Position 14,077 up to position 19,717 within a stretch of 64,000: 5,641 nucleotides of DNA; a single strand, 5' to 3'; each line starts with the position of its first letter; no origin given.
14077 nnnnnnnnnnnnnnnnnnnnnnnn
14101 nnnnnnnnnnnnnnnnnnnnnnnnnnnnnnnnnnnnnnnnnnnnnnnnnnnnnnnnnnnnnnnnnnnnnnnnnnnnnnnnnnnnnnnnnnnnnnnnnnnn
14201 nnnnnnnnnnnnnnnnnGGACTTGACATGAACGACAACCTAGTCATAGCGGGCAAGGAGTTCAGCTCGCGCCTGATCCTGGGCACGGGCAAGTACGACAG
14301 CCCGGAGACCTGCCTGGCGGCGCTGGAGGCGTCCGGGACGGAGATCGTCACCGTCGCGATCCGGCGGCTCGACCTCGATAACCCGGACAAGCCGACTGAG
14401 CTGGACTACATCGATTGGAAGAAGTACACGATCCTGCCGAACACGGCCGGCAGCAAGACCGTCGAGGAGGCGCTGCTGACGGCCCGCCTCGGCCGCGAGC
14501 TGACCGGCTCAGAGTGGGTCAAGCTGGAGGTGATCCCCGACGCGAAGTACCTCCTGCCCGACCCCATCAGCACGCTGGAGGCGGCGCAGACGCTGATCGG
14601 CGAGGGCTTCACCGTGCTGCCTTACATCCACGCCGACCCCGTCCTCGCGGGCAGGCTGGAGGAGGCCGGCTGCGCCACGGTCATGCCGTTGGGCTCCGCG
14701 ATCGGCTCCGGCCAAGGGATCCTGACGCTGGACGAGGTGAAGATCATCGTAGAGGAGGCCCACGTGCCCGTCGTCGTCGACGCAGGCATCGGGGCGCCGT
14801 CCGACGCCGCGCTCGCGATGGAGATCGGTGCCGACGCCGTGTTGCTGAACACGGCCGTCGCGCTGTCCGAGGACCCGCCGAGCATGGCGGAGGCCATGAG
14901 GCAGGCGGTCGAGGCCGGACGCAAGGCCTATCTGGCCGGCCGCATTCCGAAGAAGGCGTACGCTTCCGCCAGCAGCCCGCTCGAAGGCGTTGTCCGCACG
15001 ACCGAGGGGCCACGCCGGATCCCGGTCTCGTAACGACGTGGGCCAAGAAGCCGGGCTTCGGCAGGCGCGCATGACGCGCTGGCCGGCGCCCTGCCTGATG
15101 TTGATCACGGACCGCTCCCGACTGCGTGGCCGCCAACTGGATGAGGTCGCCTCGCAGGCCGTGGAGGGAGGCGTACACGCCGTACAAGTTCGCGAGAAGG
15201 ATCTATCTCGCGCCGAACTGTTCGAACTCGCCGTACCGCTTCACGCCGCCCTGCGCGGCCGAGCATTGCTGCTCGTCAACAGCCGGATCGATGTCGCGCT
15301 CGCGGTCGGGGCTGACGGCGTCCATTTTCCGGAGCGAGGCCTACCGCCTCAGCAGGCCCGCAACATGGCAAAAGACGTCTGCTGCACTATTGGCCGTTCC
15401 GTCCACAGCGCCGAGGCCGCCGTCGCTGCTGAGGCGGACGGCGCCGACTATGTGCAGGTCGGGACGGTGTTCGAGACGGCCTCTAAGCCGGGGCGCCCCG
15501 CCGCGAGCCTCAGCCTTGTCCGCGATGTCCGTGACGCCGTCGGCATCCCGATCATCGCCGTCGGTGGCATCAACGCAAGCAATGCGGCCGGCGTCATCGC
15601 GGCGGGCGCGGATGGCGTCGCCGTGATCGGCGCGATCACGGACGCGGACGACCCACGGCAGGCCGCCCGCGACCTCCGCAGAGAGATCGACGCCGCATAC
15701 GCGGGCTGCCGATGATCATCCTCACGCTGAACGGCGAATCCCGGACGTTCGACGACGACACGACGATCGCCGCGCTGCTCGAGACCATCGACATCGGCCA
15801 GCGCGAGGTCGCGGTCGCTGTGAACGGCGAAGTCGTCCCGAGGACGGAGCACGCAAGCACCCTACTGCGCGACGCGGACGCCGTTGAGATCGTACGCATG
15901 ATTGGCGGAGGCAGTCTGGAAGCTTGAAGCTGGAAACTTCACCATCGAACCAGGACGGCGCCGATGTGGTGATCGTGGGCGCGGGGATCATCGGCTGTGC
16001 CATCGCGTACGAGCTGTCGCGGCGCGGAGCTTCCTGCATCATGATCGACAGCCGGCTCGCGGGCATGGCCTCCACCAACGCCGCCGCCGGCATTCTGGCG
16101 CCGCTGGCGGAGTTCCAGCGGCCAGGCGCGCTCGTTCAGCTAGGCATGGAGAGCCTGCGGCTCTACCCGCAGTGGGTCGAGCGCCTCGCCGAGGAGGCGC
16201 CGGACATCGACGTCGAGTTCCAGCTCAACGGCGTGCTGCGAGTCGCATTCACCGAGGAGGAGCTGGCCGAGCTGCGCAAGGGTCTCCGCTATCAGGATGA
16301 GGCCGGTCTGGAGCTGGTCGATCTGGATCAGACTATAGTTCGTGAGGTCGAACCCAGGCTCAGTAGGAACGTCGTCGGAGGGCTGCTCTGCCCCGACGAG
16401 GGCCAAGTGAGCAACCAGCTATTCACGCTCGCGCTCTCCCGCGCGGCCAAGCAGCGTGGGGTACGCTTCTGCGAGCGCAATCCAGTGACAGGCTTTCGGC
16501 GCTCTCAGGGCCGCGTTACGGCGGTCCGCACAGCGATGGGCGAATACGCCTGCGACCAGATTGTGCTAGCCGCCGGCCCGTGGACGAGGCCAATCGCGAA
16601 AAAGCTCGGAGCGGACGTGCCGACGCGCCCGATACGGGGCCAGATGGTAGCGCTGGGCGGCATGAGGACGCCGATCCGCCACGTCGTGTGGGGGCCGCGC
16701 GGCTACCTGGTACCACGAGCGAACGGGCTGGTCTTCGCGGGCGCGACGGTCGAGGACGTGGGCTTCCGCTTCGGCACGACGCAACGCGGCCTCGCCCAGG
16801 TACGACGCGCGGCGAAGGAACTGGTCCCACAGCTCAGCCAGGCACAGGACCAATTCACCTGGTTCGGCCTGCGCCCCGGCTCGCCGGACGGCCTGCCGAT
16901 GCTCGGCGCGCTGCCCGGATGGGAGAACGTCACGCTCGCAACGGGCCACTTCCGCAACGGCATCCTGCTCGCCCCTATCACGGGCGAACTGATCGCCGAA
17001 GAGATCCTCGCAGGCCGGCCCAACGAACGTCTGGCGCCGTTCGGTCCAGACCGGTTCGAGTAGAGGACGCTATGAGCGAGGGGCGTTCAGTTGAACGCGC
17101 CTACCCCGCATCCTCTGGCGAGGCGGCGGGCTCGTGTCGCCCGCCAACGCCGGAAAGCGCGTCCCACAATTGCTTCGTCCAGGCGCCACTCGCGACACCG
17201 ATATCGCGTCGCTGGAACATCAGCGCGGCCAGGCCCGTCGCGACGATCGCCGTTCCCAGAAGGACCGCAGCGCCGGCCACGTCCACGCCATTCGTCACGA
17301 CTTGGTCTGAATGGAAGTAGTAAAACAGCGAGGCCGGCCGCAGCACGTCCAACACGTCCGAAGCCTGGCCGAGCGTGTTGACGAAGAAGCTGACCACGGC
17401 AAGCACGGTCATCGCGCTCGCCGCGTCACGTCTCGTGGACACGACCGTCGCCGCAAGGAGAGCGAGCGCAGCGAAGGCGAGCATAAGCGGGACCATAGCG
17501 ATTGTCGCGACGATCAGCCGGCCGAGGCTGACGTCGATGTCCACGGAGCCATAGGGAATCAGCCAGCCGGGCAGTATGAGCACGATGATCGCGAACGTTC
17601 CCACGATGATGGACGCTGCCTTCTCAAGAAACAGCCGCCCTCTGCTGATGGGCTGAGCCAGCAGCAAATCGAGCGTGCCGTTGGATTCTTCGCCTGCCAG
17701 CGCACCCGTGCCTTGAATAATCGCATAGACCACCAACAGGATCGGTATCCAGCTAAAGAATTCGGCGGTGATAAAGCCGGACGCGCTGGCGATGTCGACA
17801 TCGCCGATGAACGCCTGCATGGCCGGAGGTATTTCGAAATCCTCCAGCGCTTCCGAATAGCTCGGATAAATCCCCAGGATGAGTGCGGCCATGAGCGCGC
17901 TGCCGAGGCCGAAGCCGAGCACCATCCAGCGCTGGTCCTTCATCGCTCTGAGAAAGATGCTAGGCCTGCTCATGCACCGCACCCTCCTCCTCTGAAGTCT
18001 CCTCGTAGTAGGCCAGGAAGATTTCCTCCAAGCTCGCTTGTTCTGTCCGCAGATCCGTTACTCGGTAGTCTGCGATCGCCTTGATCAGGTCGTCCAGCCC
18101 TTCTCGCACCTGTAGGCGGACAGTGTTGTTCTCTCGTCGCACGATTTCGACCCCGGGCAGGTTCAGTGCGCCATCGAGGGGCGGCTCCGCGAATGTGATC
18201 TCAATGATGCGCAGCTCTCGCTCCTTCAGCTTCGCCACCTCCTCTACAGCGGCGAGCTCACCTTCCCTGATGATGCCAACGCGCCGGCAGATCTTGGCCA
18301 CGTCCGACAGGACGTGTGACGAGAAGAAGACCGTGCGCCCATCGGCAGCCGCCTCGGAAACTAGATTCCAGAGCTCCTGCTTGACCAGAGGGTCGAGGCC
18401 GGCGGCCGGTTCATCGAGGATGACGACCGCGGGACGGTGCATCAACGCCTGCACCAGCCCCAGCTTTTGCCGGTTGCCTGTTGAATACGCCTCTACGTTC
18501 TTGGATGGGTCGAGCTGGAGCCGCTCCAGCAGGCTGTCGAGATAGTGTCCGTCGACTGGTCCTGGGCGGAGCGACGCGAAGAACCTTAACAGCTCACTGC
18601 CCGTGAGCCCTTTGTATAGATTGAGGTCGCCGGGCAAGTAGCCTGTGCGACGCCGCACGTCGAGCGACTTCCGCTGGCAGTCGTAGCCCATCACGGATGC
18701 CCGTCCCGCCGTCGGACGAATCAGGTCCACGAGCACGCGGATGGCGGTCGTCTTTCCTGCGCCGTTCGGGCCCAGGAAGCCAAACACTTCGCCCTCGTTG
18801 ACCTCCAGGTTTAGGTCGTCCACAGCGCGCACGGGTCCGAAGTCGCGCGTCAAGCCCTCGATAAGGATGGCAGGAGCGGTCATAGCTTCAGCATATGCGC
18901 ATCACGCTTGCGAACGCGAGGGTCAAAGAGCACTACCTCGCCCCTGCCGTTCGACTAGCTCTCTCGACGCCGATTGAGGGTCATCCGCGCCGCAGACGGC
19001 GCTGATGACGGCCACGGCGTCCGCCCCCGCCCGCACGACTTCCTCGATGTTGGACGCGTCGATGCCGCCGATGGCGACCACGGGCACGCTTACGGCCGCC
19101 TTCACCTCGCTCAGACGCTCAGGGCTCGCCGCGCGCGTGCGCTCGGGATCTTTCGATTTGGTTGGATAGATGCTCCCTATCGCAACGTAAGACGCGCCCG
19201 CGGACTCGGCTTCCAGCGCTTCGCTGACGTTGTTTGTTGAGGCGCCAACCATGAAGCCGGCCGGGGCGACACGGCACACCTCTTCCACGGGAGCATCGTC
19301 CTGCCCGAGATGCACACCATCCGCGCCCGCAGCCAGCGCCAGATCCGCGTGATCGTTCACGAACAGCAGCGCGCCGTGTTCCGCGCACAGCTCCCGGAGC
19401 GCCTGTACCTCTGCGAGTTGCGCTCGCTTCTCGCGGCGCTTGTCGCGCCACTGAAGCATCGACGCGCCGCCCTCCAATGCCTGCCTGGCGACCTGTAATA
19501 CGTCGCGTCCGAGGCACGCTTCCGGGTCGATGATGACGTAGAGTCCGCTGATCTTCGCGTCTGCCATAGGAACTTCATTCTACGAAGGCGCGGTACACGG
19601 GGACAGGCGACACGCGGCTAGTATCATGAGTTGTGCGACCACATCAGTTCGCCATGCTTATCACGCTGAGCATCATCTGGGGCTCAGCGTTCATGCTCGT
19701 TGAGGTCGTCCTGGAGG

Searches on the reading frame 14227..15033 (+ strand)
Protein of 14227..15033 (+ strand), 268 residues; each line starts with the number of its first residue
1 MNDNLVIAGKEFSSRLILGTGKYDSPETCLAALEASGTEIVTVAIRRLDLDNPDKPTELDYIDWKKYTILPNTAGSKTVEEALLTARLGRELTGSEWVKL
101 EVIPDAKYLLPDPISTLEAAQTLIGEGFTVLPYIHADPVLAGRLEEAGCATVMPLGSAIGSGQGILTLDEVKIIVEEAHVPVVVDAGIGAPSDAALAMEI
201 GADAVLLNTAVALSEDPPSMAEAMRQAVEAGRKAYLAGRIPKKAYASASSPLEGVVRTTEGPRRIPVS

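Call 50: search_protein_families(library=pfam, proteins=[window:14227-15033:+], max_evalue=0.001)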
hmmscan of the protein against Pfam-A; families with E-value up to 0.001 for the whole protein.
window:14227-15033:+ (268 aa): 4 families
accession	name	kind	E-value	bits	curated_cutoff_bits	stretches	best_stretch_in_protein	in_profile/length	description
PF05690.20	ThiG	-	1.6e-108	362.2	23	1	7-251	2-247/247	Thiazole biosynthesis protein ThiG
PF00977.27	His_biosynth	-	5.4e-06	26.4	23.6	1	168-222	62-114/228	Histidine biosynthesis protein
PF00478.31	IMPDH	-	0.00039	20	25.6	1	157-222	186-250/345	IMP dehydrogenase / GMP reductase domain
PF04131.20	NanE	-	0.00042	20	27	0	176-212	141-177/192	Putative N-acetylmannosamine-6-phosphate epimerase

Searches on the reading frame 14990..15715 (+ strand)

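Call 50: search_protein_families(library=pfam, proteins=[window:14990-15715:+], max_evalue=0.001)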
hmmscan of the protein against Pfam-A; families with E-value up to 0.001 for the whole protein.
window:14990-15715:+ (241 aa): 4 families
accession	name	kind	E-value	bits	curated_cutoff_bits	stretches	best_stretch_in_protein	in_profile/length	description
PF02581.23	TMP-TENI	-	4.8e-50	169.9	27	1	36-216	1-180/180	Thiamine monophosphate synthase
PF03060.21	NMO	-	7e-10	39.2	28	1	96-214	102-223/331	Nitronate monooxygenase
PF04131.20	NanE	-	0.00042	20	27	1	128-218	89-178/192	Putative N-acetylmannosamine-6-phosphate epimerase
PF05690.20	ThiG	-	0.00074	19.4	23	1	176-236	166-227/247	Thiazole biosynthesis protein ThiG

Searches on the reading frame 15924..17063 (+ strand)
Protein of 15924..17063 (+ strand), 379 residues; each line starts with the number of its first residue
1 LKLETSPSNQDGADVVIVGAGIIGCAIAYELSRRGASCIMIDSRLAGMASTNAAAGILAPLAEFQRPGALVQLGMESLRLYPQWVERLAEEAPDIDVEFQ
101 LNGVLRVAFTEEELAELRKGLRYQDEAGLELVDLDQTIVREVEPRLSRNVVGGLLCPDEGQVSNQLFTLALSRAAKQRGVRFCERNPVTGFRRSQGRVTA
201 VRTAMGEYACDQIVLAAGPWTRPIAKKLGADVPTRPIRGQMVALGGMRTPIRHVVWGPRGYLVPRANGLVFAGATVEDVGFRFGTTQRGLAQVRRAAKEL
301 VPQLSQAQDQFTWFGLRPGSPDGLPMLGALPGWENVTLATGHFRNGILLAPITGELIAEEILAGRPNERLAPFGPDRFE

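Call 12: search_protein_families(library=pfam, proteins=[window:15924-17063:+], max_evalue=0.001)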
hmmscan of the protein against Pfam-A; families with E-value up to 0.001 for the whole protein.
window:15924-17063:+ (379 aa): 9 families
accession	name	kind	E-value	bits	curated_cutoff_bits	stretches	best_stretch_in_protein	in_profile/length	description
PF01266.30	DAO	-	8e-80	269.4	27.9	1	14-359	1-352/353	FAD dependent oxidoreductase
PF00890.30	FAD_binding_2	-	2e-07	31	20.4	1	14-229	1-213/414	FAD binding domain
PF07992.20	Pyr_redox_2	-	1.3e-06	28.5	26.1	0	13-44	143-174/291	Pyridine nucleotide-disulphide oxidoreductase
PF13450.12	NAD_binding_8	-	1.5e-06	28.8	21.9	1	17-56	1-42/68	NAD(P)-binding Rossmann-like domain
PF01494.25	FAD_binding_3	-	2.5e-05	24.1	22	1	13-44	2-33/349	FAD binding domain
PF03486.20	HI0933_like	-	7.6e-05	22.7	50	0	170-223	114-168/244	HI0933-like protein Rossmann domain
PF00070.33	Pyr_redox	-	8e-05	23.5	22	0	15-43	2-30/82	Pyridine nucleotide-disulphide oxidoreductase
PF01134.28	GIDA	-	0.00051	19.6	22.1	0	14-52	1-42/391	Glucose inhibited division protein A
PF13738.12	Pyr_redox_3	-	0.00077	19.2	30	0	16-42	1-28/305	Pyridine nucleotide-disulphide oxidoreductase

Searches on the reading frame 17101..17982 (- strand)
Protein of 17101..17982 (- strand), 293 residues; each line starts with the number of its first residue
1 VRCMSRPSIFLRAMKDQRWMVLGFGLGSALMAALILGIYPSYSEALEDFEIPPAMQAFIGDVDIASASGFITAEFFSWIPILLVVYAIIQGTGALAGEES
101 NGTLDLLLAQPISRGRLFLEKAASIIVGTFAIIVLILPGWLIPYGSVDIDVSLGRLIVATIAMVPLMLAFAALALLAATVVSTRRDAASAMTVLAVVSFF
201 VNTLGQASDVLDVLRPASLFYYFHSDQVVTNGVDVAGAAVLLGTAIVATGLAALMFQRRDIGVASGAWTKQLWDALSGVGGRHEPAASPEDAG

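Call 12: search_protein_families(library=pfam, proteins=[window:17101-17982:-], max_evalue=0.001)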
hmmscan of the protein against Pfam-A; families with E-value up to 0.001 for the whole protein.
window:17101-17982:- (293 aa): 4 families
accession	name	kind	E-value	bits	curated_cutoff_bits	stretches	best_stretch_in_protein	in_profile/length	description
PF12679.13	ABC2_membrane_2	-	2.4e-22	80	27.2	1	55-261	50-283/283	ABC-2 family transporter protein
PF12698.13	ABC2_membrane_3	-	6.2e-05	22.7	31.6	1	75-205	164-290/347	ABC-2 family transporter protein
PF12730.13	ABC2_membrane_4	-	0.00015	22.2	27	1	79-199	56-176/179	ABC-2 family transporter protein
PF01061.29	ABC2_membrane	-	0.00038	20.5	26.9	1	84-203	60-178/211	ABC-2 type transporter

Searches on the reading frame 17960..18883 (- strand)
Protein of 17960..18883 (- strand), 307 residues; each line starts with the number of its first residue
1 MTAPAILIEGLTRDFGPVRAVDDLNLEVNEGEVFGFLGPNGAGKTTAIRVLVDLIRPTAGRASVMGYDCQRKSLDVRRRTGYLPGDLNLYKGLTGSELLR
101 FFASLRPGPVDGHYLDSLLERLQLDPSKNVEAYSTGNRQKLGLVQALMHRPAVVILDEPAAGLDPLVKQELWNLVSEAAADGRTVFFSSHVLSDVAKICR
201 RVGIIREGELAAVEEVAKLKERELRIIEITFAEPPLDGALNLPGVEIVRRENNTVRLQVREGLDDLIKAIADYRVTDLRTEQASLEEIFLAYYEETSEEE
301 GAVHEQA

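Call 50: search_protein_families(library=pfam, proteins=[window:17960-18883:-], max_evalue=0.001)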
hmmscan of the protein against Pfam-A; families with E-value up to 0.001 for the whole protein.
window:17960-18883:- (307 aa): 3 families
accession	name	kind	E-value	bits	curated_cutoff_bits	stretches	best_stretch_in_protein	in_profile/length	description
PF00005.33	ABC_tran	-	1.2e-23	84.7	25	1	22-160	2-136/137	ABC transporter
PF13304.12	AAA_21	-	6.8e-11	43.2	27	1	132-190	237-298/304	AAA domain, putative AbiEii toxin, Type IV TA system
PF13732.12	DrrA1-3_C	-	1.2e-06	29.6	27.4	1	225-292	13-80/81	ATP-binding protein DrrA1-3-like, C-terminal domain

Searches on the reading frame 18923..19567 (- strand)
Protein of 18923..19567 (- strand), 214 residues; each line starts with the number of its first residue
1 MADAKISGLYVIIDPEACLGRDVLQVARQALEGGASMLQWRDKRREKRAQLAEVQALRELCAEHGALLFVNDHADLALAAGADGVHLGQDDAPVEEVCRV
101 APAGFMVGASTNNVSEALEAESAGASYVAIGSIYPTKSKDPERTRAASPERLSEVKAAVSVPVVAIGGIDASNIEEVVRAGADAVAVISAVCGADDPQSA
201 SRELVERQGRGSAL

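Call 50: search_protein_families(library=pfam, proteins=[window:18923-19567:-], max_evalue=0.001)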
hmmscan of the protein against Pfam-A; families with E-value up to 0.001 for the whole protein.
window:18923-19567:- (214 aa): 2 families
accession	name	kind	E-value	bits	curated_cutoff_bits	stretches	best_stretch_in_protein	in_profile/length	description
PF02581.23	TMP-TENI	-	9e-60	201.5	27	1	9-191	1-180/180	Thiamine monophosphate synthase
PF03060.21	NMO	-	3.3e-07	30.5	28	1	72-197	104-231/331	Nitronate monooxygenase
